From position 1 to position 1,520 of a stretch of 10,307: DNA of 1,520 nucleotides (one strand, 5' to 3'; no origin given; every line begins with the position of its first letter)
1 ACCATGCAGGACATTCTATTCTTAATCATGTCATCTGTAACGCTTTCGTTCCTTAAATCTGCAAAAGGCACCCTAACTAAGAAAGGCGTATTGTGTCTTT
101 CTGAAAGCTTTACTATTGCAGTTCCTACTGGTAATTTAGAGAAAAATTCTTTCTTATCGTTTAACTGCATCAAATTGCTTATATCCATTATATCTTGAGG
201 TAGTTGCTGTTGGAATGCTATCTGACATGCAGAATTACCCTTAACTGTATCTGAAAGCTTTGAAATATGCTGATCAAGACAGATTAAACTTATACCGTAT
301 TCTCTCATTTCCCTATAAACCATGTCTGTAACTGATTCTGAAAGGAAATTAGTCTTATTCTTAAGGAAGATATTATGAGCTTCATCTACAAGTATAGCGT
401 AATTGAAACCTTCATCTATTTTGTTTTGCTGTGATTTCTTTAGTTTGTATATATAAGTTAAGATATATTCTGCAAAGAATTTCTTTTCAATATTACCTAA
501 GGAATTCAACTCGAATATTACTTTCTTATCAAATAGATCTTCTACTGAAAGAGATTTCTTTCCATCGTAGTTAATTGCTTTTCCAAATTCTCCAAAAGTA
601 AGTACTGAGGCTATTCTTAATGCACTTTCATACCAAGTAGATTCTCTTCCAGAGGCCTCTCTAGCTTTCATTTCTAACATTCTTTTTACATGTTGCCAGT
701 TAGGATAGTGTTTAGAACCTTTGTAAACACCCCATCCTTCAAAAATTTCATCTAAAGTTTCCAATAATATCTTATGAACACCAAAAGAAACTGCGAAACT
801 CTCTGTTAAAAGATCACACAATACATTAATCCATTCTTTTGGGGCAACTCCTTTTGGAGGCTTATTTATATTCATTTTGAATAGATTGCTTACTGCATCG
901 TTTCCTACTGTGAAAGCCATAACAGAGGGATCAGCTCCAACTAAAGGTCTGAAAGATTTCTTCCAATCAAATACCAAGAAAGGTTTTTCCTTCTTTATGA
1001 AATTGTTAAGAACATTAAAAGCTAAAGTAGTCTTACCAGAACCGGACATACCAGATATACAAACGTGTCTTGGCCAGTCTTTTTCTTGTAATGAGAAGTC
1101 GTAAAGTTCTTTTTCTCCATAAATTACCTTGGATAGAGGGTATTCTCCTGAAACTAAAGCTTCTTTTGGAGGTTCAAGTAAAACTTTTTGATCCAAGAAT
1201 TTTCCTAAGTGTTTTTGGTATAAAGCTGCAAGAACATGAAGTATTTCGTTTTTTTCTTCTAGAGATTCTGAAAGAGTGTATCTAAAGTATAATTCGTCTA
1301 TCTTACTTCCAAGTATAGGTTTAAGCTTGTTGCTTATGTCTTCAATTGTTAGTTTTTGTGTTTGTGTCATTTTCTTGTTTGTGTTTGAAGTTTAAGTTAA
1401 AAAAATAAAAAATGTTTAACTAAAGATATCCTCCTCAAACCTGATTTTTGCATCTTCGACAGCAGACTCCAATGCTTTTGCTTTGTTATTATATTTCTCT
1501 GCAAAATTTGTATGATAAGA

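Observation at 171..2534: Three-gene operon of two unrecognisable small proteins plus a HerA/DUF87-like ATPase, next to a homing endonuclease and a tRNA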

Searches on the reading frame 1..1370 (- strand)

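Call 6: search_protein_families(library=pfam, proteins=[window:1-1370:-], max_evalue=0.1)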
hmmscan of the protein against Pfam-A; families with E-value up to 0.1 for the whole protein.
window:1-1370:- (456 aa): 19 families
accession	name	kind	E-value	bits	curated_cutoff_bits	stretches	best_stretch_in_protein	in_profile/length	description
PF05707.18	Zot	-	5.1e-07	29.8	20.3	1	281-383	29-142/197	Zonular occludens toxin (Zot)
PF04851.21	ResIII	-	1.3e-06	28.8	22.5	1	100-134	23-59/164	Type III restriction enzyme, res subunit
PF01935.23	DUF87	-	1.7e-06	28.8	23.2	1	100-167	23-84/220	Helicase HerA, central domain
PF00931.28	NB-ARC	-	8.8e-06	25.6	23.5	1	94-136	12-54/248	NB-ARC domain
PF20720.3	nSTAND3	-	0.00044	20.4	27.2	1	101-130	18-48/155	Novel STAND NTPase 3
PF01656.29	CbiA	-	0.0037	17.7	25.4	1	105-135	4-34/125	CobQ/CobB/MinD/ParA nucleotide binding domain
PF13401.12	AAA_22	-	0.0066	17.2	27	0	101-127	6-32/130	AAA domain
PF13173.12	AAA_14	-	0.011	16.2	27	0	102-137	4-38/129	AAA domain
PF00004.35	AAA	-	0.016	16.1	21.2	0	103-140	1-35/131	ATPase family associated with various cellular activities (AAA)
PF10412.15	TrwB_AAD_bind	-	0.018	14.4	20.5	0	100-138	15-53/387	Type IV secretion-system coupling protein DNA-binding domain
PF13191.12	AAA_16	-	0.027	15.4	32.6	1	100-126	24-50/167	AAA ATPase domain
PF13238.12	AAA_18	-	0.037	14.9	29.4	0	103-119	1-17/128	AAA domain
PF13479.12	AAA_24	-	0.047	14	27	1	102-147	4-41/195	AAA domain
PF00158.32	Sigma54_activat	-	0.055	13.6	20.2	0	100-135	22-57/168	Sigma-54 interaction domain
PF24883.2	NPHP3_N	-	0.069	13.8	24.8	0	96-132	18-54/164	Nephrocystin 3, N-terminal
PF01580.24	FtsK_SpoIIIE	-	0.075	12.9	24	0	93-128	32-67/221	FtsK/SpoIIIE family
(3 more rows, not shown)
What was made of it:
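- On FtsK/SpoIIIE: PF01580 gives E=0.075 and 12.9 bits against a cut-off of 24 (call 6).
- Closest known: FtsK. Different: Pfam FtsK_SpoIIIE scores below threshold (E 0.075, call 6).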

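Call 7: search_protein_families(library=padloc, proteins=[window:1-1370:-], max_evalue=0.1)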
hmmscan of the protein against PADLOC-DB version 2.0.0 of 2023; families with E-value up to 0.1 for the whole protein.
window:1-1370:- (456 aa): 13 families
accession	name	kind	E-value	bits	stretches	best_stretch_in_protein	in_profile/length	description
PDLC04140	mad8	-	4.3e-13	47.4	1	100-436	27-301/314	mads_8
PDLC04105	HerA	-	2.7e-10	37.4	2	305-447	403-548/576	-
PDLC04102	HerA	-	3.1e-07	27.1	1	322-405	504-589/654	-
PDLC01055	HerA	-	6.5e-06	23.2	1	279-384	378-479/532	Type III coevolved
PDLC04106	HerA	-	1.7e-05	21.6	1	325-434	513-628/667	-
PDLC02188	HerA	-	2.2e-05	21.5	1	305-434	407-542/578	-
PDLC02185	HerA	-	9.9e-05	19.2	1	326-438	449-565/585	-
PDLC05079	PDC-S73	-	0.00014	18.8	1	89-128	180-219/752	-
PDLC04104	HerA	-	0.00025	17.9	1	322-448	219-350/379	-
PDLC04100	HerA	-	0.00042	17.1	1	348-435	468-556/580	-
PDLC04097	HerA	-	0.0019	14.9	1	280-434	431-592/618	-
PDLC04103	HerA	-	0.0039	13.6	0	96-136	168-208/579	-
PDLC04098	HerA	-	0.026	11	0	326-377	530-588/686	-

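Call 8: search_protein_families(library=ncbifam, proteins=[window:1-1370:-], max_evalue=0.1)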
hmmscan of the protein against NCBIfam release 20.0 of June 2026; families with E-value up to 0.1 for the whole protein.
window:1-1370:- (456 aa): 18 families
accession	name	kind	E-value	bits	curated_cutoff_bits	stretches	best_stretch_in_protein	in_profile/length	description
NF033849.1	ser_rich_anae_1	subfamily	3.1e-23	81.2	650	1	90-435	750-1147/1163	serine-rich protein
NF053655.1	CedD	equivalog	4e-17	62.1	600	2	271-421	368-513/527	DNA-translocating ATPase CedD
NF040937.1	HerA_Thermprot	equivalog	5.4e-06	25.1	800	1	305-420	331-448/487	DNA double-strand break repair helicase HerA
NF042944.1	HerA_antiphage_2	equivalog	7e-06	25.1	850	1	301-401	405-508/576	anti-phage-associated helicase HerA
TIGR00929.1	VirB4_CagE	subfamily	0.00024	19.5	643.1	1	102-145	439-483/792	VirB4 family type IV secretion/conjugal transfer ATPase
TIGR03928.1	T7_EssCb_Firm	equivalog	0.00084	17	778.4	1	299-377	279-358/1296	type VII secretion protein EssC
NF042943.1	HerA_antiphage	equivalog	0.0018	16.9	800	0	349-434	463-549/566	anti-phage-associated helicase HerA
TIGR03743.1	SXT_TraD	subfamily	0.0041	15.6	366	1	79-138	151-213/636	conjugative transfer system coupling protein TraD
NF005115.0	PRK06547.1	equivalog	0.0046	16.4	173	0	101-123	16-38/172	hypothetical protein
NF010283.0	PRK13724.1-5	equivalog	0.007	16.3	164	0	80-127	28-71/78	conjugal transfer protein TrbD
NF005807.0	PRK07667.1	equivalog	0.017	14.6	221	1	103-135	20-52/193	kinase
TIGR00235.1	udk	equivalog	0.019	14.6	220.3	0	102-127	8-33/207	uridine kinase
NF005378.0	PRK06921.1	subfamily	0.02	14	207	1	101-140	118-158/266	hypothetical protein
NF010248.0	PRK13695.1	equivalog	0.035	13.8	156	1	102-124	5-27/180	NTPase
TIGR03608.1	L_ocin_972_ABC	subfamily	0.035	13.6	254.85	0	100-130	24-53/206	putative bacteriocin export ABC transporter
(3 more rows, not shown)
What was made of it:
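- On VirB4 (type IV secretion): TIGR00929 scores 19.5 bits against a cut-off of 643 (call 8).
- The CedD score is far below its cut-off of 600 (call 8).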

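Call 11: find_homologous_proteins(query=window:1-1370:-, max_evalue=0.001)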
Query window:1-1370:- (456 aa): 805 proteins with E <= 0.001 among 8000 candidates; the best 120 are listed.
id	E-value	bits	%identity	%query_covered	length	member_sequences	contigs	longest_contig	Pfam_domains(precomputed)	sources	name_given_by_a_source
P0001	0.0e+0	1028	100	100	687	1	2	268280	PF01935.24,PF05707.19,PF04851.22,PF00931.29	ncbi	-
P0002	8.9e-268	906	85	100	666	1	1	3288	PF01935.24,PF05707.19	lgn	-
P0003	9.0e-254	860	82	99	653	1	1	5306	PF01935.24,PF05707.19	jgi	jgi:hypothetical protein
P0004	2.1e-250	849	87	92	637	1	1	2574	PF01935.24,PF05707.19,PF04851.22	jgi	jgi:hypothetical protein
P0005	8.5e-250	847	80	99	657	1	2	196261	PF01935.24,PF05707.19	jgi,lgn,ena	jgi:energy-coupling factor transporter ATP-binding protein EcfA2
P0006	6.1e-248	841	79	100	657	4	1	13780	PF01935.24,PF05707.19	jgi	-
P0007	8.3e-248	840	78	100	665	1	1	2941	PF01935.24,PF04851.22,PF00931.29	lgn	-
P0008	3.5e-247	838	78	99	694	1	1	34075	PF01935.24,PF04851.22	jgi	jgi:hypothetical protein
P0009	4.5e-247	838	78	100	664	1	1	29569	PF01935.24,PF04851.22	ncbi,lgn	ncbi:MAG: DUF87 domain-containing protein [Candidatus Diapherotrites archaeon]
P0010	7.0e-246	834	78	100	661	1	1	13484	PF01935.24,PF05707.19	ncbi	-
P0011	1.7e-245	833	78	99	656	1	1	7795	PF01935.24,PF05707.19,PF04851.22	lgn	-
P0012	2.9e-245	832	78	100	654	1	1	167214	PF01935.24,PF05707.19,PF04851.22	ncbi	-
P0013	5.4e-245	831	77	100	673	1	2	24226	PF01935.24,PF05707.19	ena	-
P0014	7.5e-245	831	76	100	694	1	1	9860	PF01935.24,PF04851.22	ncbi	-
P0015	1.2e-244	830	76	100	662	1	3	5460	PF01935.24,PF04851.22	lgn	-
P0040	1.1e-241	820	76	100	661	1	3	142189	PF01935.24,PF04851.22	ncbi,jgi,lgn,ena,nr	ncbi:MAG TPA: DUF87 domain-containing protein [Candidatus Pacearchaeota archaeon]|nr:DUF87 domain-co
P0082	5.4e-232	788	74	100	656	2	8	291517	PF01935.24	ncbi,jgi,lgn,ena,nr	ncbi:DUF87 domain-containing protein [archaeon]|jgi:hypothetical protein|nr:DUF87 domain-containing 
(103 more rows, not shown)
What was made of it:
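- Hundreds of 90%-identity clusters were found, and the top 120 are 72-87% identical to the query (call 11).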

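Call 12: find_encoding_contigs(protein=P0001, flank=10000, max_places=4)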
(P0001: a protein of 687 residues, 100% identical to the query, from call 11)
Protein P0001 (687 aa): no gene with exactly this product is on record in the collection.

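Call 14: find_encoding_contigs(protein=P0040, flank=8000, max_places=2)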
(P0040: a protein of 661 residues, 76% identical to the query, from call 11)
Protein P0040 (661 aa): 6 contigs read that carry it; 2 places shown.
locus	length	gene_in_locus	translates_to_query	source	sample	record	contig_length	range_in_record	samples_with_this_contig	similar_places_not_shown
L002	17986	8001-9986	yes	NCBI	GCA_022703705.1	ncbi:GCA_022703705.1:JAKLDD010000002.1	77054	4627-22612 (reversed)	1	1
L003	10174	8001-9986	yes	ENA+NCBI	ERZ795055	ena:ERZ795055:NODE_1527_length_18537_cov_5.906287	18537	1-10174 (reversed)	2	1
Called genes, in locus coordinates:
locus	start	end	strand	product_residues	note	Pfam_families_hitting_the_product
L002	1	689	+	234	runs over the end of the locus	-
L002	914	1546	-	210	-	-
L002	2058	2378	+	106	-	-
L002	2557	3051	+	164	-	-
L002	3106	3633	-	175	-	-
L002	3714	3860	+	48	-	-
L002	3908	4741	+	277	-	PF02899:Phage_int_SAM_1 (faint), PF13495:Phage_int_SAM_4 (weak), PF00589:Phage_integrase, PF22823:MrpR_C_cat (faint)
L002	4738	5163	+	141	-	PF07508:Recombinase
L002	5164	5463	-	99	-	PF14333:DUF4389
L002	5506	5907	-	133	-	PF00380:Ribosomal_S9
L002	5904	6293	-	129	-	PF00572:Ribosomal_L13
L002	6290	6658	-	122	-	-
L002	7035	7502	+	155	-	-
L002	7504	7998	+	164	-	-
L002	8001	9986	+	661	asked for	PF01935:DUF87, PF04851:ResIII (faint)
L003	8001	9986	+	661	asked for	PF01935:DUF87, PF04851:ResIII (faint)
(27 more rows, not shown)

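Call 15: find_encoding_contigs(protein=P0082, flank=8000, max_places=2)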
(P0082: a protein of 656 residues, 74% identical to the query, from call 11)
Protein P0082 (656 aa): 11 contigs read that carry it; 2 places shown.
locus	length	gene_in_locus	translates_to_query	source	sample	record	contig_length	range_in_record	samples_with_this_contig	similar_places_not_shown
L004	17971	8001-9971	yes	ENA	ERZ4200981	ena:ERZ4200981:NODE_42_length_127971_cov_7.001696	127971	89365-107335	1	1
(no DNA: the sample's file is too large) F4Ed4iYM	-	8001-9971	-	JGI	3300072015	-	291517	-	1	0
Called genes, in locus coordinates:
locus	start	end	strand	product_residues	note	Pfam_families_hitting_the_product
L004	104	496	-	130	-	PF00076:RRM_1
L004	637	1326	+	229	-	-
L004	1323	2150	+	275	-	PF13495:Phage_int_SAM_4, PF00589:Phage_integrase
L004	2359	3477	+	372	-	PF13489:Methyltransf_23 (weak), PF13847:Methyltransf_31, PF08241:Methyltransf_11, PF08242:Methyltransf_12, PF13649:Methyltransf_25, PF07508:Recombinase (faint)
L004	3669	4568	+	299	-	-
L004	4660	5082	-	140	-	PF00380:Ribosomal_S9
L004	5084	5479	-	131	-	PF00572:Ribosomal_L13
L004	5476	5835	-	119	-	PF00828:Ribosomal_L27A (weak)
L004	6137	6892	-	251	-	PF14528:LAGLIDADG_3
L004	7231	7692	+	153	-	-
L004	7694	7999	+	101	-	-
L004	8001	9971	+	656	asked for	PF01935:DUF87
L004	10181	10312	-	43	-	-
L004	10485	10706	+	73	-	-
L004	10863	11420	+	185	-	PF04973:NMN_transporter (weak)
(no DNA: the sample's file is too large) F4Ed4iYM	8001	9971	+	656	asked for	PF01935:DUF87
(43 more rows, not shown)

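Call 16: find_encoding_contigs(protein=P0005, flank=8000, max_places=2)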
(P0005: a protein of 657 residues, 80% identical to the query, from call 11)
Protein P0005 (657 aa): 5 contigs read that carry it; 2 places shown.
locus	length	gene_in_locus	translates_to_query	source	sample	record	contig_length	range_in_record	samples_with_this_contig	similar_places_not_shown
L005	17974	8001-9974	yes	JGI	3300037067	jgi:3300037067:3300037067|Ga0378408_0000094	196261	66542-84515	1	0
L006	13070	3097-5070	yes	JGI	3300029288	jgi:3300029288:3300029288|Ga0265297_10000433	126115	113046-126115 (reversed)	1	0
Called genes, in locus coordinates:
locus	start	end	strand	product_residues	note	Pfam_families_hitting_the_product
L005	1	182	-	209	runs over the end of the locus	-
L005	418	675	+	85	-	-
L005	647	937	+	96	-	-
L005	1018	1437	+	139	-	-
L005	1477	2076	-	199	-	-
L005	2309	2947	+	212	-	PF00702:Hydrolase, PF13419:HAD_2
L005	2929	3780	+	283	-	PF13495:Phage_int_SAM_4 (weak), PF00589:Phage_integrase, PF22823:MrpR_C_cat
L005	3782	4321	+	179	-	PF07508:Recombinase (weak)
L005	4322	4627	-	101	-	PF14333:DUF4389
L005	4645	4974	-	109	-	PF10825:DUF2752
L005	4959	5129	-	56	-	PF05154:TM2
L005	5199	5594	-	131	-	PF00380:Ribosomal_S9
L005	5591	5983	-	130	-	PF00572:Ribosomal_L13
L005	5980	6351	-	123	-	-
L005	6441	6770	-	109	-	-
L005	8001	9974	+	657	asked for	PF01935:DUF87, PF05707:Zot (faint)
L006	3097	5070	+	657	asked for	PF01935:DUF87, PF05707:Zot (faint)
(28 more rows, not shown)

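Call 20: search_protein_families(library=pfam, proteins=[P0001, P0040, P0082, P0005], max_evalue=0.01)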
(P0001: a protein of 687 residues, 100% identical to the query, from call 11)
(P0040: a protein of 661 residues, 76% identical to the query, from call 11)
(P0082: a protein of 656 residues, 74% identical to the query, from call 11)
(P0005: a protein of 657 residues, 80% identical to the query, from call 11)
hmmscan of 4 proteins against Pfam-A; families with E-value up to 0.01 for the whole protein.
P0001 (687 aa): 6 families
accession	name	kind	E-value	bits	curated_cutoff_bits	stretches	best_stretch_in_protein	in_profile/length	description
PF01935.23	DUF87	-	3.6e-07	31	23.2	1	100-167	23-84/220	Helicase HerA, central domain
PF05707.18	Zot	-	6.9e-07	29.4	20.3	1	281-382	29-141/197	Zonular occludens toxin (Zot)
PF04851.21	ResIII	-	2.8e-06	27.8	22.5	0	100-134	23-59/164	Type III restriction enzyme, res subunit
PF00931.28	NB-ARC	-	1.5e-05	24.8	23.5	1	94-136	12-54/248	NB-ARC domain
PF20720.3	nSTAND3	-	0.00068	19.8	27.2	1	101-130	18-48/155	Novel STAND NTPase 3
PF01656.29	CbiA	-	0.0043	17.4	25.4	0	105-135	4-34/125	CobQ/CobB/MinD/ParA nucleotide binding domain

P0040 (661 aa): 8 families
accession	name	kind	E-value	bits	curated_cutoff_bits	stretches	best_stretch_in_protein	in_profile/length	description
PF01935.23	DUF87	-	1.2e-10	42.3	23.2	1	92-184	14-101/220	Helicase HerA, central domain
PF04851.21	ResIII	-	3.3e-06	27.5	22.5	0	100-134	23-59/164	Type III restriction enzyme, res subunit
PF13401.12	AAA_22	-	2.6e-05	25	27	0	101-158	6-44/130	AAA domain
PF05707.18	Zot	-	4.5e-05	23.4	20.3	1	325-387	84-146/197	Zonular occludens toxin (Zot)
PF00931.28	NB-ARC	-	5.8e-05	22.9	23.5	1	94-136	12-54/248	NB-ARC domain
PF20720.3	nSTAND3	-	0.00057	20.1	27.2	1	101-131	18-49/155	Novel STAND NTPase 3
PF01656.29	CbiA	-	0.0016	18.8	25.4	1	105-135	4-34/125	CobQ/CobB/MinD/ParA nucleotide binding domain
PF13191.12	AAA_16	-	0.0046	17.9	32.6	0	100-128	24-52/167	AAA ATPase domain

P0082 (656 aa): 6 families
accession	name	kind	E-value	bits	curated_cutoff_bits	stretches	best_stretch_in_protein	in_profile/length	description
PF01935.23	DUF87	-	6.3e-08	33.4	23.2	1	100-183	24-101/220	Helicase HerA, central domain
PF05707.18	Zot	-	2.6e-05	24.2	20.3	1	324-387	84-147/197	Zonular occludens toxin (Zot)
PF00931.28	NB-ARC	-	0.00057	19.7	23.5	1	93-135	12-54/248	NB-ARC domain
PF04851.21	ResIII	-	0.0011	19.4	22.5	0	298-339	99-143/164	Type III restriction enzyme, res subunit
PF01580.24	FtsK_SpoIIIE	-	0.0033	17.4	24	0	96-129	36-69/221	FtsK/SpoIIIE family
PF20720.3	nSTAND3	-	0.007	16.5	27.2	0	101-130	19-48/155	Novel STAND NTPase 3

P0005 (657 aa): 8 families
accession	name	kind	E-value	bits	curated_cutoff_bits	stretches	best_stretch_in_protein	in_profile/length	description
PF01935.23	DUF87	-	4.8e-08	33.8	23.2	1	102-187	24-103/220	Helicase HerA, central domain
PF05707.18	Zot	-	1.2e-06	28.6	20.3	1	284-388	31-146/197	Zonular occludens toxin (Zot)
PF00931.28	NB-ARC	-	0.00015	21.5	23.5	1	99-137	16-54/248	NB-ARC domain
PF20720.3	nSTAND3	-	0.00035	20.7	27.2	1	91-130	7-47/155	Novel STAND NTPase 3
PF04851.21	ResIII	-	0.00056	20.3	22.5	0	101-135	23-59/164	Type III restriction enzyme, res subunit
PF13401.12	AAA_22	-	0.0032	18.2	27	0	102-139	6-33/130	AAA domain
PF01656.29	CbiA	-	0.0034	17.8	25.4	0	106-136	4-34/125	CobQ/CobB/MinD/ParA nucleotide binding domain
PF13238.12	AAA_18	-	0.0043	18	29.4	0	104-124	1-21/128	AAA domain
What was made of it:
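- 1..1370 (-): The first 456 codons of a 687-aa HerA/FtsK-superfamily ATPase. This part covers an N-terminal helical domain and a RecA-like core with a 4-helix insert. Off-window lie a linker, a 3-helix domain and a C-terminal winged helix. Family hits are in calls 6-8 and 20.
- Closest known: Canonical archaeal HerA. Same: DUF87 scores above its cut-off (calls 6, 20).
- The Pfam 'Helicase HerA, central domain' hit is above its cut-off (calls 6, 20).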

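Call 21: search_solved_structures(query=P0001, max_evalue=1, show_alignments=2)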
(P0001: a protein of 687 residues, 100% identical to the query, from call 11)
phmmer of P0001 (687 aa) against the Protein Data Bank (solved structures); distinct sequences matched with E-value up to 1: 2.
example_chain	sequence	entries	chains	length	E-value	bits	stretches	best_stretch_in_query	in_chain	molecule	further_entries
4d2i_A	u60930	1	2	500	0.0022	19.5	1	301-436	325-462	HERA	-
4eun_A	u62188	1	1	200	0.029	15.9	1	80-121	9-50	thermoresistant glucokinase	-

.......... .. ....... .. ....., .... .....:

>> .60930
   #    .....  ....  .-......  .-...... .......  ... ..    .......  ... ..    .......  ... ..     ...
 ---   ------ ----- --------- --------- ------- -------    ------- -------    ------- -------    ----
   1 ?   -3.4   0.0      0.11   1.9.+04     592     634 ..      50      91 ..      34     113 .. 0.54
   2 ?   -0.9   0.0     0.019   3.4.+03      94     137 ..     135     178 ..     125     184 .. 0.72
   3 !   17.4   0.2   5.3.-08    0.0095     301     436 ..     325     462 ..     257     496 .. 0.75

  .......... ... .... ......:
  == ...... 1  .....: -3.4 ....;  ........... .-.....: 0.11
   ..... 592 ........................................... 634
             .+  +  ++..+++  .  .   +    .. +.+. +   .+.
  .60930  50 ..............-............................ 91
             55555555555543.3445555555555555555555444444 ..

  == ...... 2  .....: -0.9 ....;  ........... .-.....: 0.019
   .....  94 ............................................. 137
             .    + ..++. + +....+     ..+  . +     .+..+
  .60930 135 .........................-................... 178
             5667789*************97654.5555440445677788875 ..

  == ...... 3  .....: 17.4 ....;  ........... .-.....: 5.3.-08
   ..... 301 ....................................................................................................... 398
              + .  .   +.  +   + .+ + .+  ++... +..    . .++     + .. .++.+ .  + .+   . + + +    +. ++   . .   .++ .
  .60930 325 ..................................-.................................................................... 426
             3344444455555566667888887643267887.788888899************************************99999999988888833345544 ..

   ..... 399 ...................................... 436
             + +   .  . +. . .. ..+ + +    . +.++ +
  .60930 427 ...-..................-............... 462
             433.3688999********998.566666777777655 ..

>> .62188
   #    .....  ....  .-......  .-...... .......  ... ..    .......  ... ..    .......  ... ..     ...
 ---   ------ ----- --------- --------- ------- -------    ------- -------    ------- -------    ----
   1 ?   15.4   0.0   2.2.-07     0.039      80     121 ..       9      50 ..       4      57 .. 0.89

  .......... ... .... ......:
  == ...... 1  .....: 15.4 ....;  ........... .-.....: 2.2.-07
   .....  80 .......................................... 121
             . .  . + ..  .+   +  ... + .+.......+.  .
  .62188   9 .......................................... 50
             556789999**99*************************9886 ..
